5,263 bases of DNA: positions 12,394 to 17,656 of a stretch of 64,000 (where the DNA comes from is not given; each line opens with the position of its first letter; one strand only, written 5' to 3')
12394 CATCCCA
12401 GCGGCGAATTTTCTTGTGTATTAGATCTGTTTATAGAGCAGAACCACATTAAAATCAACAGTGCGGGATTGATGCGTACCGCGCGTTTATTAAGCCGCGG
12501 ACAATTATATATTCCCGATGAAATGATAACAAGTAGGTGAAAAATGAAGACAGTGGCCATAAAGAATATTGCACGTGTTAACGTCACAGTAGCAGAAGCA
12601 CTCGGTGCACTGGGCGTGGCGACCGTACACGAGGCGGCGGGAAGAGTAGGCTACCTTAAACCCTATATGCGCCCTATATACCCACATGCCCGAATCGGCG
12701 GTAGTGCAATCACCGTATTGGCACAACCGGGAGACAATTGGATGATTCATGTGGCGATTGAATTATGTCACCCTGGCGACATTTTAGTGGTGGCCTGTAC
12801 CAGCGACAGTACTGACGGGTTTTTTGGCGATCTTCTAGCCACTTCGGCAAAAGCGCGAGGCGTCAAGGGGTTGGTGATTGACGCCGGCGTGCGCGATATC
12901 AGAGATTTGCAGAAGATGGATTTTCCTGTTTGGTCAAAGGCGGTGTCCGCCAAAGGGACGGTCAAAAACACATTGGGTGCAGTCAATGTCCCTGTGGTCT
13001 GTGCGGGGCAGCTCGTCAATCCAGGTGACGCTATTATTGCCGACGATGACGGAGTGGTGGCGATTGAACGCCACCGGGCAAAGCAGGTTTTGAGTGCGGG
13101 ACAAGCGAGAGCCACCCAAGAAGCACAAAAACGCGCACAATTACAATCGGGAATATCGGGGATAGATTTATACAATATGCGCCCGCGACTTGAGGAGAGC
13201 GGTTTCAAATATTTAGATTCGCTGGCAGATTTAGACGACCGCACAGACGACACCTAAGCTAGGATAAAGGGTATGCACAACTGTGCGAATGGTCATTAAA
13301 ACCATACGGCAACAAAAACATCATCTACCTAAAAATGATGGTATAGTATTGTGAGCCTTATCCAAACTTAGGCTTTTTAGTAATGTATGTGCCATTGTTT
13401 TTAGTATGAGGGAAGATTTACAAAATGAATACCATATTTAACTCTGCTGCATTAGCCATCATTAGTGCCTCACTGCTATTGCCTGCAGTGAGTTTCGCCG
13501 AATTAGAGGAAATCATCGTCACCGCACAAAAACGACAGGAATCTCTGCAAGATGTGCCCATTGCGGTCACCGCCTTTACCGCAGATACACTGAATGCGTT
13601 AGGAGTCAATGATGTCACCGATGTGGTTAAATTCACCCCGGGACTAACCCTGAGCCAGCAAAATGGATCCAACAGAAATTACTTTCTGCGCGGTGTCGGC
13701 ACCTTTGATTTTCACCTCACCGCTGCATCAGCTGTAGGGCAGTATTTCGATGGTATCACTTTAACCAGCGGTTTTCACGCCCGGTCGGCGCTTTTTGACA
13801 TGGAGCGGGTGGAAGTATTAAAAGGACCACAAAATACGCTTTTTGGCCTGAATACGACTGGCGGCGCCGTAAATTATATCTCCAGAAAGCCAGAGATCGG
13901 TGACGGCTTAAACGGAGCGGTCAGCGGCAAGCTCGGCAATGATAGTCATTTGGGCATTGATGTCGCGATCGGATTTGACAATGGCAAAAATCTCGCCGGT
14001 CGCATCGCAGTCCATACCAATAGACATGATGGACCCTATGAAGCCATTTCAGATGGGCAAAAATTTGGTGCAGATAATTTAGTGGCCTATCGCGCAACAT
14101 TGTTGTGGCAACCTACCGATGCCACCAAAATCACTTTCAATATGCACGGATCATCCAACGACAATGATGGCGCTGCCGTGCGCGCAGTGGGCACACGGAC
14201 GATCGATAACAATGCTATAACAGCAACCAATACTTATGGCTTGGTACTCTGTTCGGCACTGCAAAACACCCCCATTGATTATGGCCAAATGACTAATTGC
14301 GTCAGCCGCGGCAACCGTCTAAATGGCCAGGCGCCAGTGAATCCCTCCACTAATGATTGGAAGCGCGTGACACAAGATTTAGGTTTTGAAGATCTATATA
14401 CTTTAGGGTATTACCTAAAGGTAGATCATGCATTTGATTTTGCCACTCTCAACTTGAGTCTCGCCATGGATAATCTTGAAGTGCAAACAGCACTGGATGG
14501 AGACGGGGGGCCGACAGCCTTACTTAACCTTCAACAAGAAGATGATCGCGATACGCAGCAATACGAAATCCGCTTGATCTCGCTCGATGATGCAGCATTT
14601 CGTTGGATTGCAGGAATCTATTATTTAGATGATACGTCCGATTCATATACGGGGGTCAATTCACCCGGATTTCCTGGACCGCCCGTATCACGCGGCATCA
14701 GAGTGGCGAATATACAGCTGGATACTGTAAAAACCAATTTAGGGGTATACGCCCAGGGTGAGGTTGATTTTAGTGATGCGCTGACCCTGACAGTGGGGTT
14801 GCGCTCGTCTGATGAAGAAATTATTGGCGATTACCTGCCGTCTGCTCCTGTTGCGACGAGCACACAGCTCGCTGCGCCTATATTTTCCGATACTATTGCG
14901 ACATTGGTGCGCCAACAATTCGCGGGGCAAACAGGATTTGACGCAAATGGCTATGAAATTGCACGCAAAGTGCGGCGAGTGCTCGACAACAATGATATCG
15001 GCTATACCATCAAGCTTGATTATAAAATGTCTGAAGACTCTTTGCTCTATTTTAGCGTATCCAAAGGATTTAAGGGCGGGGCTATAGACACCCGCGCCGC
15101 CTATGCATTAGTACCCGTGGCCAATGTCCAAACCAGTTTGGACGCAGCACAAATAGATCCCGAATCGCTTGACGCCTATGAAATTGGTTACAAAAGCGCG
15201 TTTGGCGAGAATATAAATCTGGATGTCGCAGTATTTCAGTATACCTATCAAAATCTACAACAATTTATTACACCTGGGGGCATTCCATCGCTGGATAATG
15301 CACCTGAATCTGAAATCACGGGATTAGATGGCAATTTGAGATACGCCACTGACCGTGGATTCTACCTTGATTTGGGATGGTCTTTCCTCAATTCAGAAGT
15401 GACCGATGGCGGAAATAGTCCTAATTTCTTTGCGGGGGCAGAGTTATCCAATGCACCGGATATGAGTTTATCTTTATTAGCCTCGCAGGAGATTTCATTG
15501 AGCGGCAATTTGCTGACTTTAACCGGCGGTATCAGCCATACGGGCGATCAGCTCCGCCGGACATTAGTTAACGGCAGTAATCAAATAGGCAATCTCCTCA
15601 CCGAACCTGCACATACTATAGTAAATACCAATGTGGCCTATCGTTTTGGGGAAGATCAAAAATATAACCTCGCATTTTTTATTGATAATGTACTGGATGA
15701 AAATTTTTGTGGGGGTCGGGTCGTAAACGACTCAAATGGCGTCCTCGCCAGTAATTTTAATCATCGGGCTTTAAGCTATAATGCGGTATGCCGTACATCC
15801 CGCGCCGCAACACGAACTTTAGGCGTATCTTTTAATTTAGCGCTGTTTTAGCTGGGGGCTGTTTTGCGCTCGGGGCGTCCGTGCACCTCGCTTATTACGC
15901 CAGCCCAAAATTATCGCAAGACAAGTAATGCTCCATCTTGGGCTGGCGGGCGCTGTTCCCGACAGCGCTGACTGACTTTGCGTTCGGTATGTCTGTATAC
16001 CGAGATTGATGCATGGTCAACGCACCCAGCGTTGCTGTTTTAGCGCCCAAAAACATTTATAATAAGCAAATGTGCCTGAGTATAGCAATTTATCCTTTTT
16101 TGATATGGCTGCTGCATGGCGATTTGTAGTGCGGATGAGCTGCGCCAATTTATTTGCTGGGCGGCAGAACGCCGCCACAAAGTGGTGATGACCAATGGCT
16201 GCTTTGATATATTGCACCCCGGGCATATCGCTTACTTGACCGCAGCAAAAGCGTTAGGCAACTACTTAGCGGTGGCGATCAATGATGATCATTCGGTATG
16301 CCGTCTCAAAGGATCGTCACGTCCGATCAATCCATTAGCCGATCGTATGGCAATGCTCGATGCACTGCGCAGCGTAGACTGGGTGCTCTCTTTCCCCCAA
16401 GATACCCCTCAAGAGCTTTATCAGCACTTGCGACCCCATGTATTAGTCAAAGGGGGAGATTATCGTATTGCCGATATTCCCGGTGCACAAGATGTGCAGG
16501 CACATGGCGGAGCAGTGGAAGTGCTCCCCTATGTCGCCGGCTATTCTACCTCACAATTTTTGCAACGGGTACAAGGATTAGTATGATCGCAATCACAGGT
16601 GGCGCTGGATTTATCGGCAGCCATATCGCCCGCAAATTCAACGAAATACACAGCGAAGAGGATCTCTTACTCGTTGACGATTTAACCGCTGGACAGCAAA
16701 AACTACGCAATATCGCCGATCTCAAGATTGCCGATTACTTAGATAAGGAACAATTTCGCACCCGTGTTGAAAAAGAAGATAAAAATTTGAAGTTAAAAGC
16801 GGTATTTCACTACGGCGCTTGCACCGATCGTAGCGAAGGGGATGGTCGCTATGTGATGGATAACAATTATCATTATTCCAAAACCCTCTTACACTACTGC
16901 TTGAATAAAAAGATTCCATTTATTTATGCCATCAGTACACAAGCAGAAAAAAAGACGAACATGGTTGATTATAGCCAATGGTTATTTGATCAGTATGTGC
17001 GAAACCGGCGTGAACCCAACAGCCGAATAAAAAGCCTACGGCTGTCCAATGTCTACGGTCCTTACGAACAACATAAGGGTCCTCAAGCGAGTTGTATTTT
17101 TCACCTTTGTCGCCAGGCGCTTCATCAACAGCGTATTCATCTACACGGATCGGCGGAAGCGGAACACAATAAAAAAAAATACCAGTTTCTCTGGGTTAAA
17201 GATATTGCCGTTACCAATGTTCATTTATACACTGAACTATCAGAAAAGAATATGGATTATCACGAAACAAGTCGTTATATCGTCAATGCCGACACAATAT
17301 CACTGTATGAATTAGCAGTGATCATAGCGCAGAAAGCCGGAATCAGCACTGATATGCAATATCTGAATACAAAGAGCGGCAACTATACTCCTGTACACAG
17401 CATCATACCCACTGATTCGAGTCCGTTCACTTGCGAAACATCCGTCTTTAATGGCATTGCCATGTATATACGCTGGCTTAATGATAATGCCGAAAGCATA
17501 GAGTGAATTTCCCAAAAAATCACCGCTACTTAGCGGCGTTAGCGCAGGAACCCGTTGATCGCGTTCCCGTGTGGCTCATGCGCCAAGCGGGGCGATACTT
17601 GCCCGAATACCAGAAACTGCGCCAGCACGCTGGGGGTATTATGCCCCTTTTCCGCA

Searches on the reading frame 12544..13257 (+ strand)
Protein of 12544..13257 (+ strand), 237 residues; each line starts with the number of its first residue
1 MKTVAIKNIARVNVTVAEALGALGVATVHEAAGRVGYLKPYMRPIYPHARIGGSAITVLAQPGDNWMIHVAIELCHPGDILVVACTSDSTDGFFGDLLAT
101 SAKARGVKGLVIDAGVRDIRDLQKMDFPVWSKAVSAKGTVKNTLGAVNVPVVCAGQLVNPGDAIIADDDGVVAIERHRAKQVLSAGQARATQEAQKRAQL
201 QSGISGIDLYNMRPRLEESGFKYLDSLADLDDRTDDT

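Call 31: search_protein_families(library=pfam, proteins=[window:12544-13257:+])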
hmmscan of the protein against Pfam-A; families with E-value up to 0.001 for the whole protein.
window:12544-13257:+ (237 aa): 1 family
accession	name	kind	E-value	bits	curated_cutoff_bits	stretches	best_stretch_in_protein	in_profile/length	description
PF03737.21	RraA-like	-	7.3e-46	156.6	24.5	1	26-172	2-151/152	Aldolase/RraA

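Call 50: find_encoding_contigs(protein=window:12544-13257:+, flank=10000, max_places=10)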
Protein window:12544-13257:+ (237 aa): 1 contig read that carries it; 1 place shown.
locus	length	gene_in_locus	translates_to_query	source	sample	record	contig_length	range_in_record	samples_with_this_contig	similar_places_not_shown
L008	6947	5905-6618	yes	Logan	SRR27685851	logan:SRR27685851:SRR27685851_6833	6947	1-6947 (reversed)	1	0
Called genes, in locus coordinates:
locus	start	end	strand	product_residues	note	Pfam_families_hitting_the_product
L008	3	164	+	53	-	?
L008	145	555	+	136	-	PF07746:LigA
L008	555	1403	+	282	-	PF02900:LigB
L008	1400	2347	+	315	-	PF01408:GFO_IDH_MocA, PF19858:OxRdtase_C, PF22725:GFO_IDH_MocA_C3 (weak)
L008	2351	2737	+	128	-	PF00248:Aldo_ket_red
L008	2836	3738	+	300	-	PF04909:Amidohydro_2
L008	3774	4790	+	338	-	PF04909:Amidohydro_2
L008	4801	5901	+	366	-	PF04303:PrpF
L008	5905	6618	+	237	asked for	PF03737:RraA-like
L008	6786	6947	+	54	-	?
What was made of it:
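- The same short-read assembly also breaks at non-repeat places (L008, call 50), so the contig-end argument is weak.
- Tried and rejected: I downgraded this after L008 showed breaks in unique sequence too (call 50).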

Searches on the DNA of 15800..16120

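Call 83: search_rna_families(source=window, start=15800, end=16120, threshold=evalue, max_evalue=10)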
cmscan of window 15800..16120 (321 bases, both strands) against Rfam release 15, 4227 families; matches with E-value up to 10: 5.
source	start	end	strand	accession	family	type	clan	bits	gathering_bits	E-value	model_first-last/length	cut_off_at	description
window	16027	16112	-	RF01054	preQ1-II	Cis-reg; riboswitch;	-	16.6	47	3.7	1-99/99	no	PreQ1-II (pre queuosine) riboswitch aptamer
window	16075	16120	-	RF01954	SOX2OT_exon4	Gene; lncRNA;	-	14.6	40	1.1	65-109/109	5'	SOX2 overlapping transcript exon 4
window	16055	16120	-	RF00382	DnaX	Cis-reg; frameshift_element;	-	13.6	35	1.3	1-65/65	no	DnaX ribosomal frameshifting element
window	15898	15948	+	RF04204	mir-3473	Gene; miRNA;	-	13.2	71.8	7.4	16-63/78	no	mir-3473 microRNA precursor family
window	15844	15953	+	RF01953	SOX2OT_exon3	Gene; lncRNA;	-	8.2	70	2.1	170-276/276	no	SOX2 overlapping transcript exon 3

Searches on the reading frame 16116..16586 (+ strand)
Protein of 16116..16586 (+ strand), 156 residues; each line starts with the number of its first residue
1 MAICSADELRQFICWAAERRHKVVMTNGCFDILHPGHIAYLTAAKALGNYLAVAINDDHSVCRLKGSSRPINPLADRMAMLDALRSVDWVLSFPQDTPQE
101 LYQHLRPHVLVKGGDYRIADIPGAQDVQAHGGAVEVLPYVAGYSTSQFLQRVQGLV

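Call 24: find_encoding_contigs(protein=window:16116-16586:+, flank=10000, max_places=10)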
Protein window:16116-16586:+ (156 aa): 1 contig read that carries it; 1 place shown.
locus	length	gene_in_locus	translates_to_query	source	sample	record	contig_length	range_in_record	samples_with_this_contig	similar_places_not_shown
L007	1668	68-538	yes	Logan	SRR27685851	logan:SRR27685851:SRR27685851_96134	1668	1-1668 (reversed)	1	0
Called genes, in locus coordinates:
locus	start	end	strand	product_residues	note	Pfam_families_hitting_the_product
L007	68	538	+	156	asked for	PF01467:CTP_transf_like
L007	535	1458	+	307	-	PF01073:3Beta_HSD (weak), PF01370:Epimerase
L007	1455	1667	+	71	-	?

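Call 31: search_protein_families(library=pfam, proteins=[window:16116-16586:+])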
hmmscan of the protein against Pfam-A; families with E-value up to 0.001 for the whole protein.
window:16116-16586:+ (156 aa): 1 family
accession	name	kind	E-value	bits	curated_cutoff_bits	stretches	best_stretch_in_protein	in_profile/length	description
PF01467.32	CTP_transf_like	-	8.4e-17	62.1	21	1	25-116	1-90/133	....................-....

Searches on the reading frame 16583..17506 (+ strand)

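Call 31: search_protein_families(library=pfam, proteins=[window:16583-17506:+])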
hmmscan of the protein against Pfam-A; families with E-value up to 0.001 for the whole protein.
window:16583-17506:+ (307 aa): 4 families
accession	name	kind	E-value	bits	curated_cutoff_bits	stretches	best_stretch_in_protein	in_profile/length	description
PF01370.27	Epimerase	-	6.5e-23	81.8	20.9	1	2-220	1-229/240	NAD dependent epimerase/dehydratase family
PF01073.25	3Beta_HSD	-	1.2e-06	28.2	22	1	3-119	1-117/280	3-beta hydroxysteroid dehydrogenase/isomerase family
PF02719.21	Polysacc_synt_2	-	0.00012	21.8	20.2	1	2-158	1-172/293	Polysaccharide biosynthesis protein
PF16363.11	GDP_Man_Dehyd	-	0.00025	21.1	27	0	4-46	2-44/332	GDP-mannose 4,6 dehydratase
